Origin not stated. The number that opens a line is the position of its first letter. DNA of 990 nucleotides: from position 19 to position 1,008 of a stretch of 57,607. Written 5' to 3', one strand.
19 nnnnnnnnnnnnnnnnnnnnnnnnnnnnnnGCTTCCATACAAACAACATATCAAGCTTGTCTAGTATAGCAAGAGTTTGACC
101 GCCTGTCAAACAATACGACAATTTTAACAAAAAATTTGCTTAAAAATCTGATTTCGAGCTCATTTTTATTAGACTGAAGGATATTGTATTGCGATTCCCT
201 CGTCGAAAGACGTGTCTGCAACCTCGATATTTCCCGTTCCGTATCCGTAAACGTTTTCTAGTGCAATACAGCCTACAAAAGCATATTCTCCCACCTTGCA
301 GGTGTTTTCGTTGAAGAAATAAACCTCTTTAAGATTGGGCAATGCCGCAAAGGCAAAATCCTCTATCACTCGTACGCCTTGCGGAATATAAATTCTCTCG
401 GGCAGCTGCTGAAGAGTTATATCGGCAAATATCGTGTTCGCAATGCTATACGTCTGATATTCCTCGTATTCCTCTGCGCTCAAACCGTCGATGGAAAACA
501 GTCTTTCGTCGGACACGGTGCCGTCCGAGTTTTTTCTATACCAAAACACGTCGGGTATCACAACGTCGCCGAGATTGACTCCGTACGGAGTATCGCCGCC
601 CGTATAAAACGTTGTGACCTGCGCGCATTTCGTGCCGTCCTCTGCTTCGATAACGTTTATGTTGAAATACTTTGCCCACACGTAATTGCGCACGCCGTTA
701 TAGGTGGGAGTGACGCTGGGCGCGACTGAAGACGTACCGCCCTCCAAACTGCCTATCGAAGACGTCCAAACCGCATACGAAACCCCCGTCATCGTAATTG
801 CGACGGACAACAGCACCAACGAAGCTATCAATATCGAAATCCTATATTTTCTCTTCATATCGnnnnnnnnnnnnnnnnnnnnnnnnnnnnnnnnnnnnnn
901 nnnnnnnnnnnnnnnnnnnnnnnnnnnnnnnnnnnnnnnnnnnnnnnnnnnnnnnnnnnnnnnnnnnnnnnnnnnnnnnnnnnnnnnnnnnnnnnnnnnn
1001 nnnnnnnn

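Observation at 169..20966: Four-gene surface operon in which every product has a TasA/CalY (SipW-cognate)-style N-terminus, headed by a 6,058-aa protein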

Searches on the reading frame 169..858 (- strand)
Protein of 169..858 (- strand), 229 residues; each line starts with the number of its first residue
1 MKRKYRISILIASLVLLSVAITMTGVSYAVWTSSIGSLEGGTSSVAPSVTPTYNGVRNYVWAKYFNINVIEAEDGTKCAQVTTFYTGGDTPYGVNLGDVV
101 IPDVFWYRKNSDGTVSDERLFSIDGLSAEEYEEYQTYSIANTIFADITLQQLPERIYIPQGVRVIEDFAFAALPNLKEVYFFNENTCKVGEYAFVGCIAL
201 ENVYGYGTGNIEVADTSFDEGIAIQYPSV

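Call 8: search_protein_families(library=ncbifam, proteins=[window:169-858:-], max_evalue=1)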
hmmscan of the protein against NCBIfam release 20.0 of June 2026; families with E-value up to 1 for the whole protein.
window:169-858:- (229 aa): 0 families

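Call 10: search_protein_families(library=pfam, proteins=[window:169-858:-], max_evalue=0.1)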
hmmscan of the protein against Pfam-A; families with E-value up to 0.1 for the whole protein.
window:169-858:- (229 aa): 1 family
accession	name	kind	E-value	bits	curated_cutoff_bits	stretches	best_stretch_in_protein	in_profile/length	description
PF13306.12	LRR_5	-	2e-06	28.1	27.7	1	154-203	14-61/127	BspA type Leucine rich repeat region (6 copies)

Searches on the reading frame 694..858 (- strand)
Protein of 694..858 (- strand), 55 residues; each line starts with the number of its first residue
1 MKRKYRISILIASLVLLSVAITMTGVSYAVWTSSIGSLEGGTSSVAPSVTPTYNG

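Call 36: search_protein_families(library=ncbifam, proteins=[window:694-858:-], max_evalue=10)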
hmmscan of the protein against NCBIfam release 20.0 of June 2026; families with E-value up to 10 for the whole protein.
seq(55 aa): 3 families
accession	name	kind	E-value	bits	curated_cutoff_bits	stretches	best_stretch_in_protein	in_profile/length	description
NF004763.0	PRK06099.1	equivalog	0.047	14.1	126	1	2-49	9-53/127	F0F1 ATP synthase subunit I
NF038244.1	pheromon_TrpTrp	equivalog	0.17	12.3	29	1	1-24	1-24/32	quorum-sensing system DWW-type pheromone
NF047413.1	heterocyst_PatX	equivalog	0.19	12.5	30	1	6-27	4-25/69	heterocyst-inhibiting protein PatX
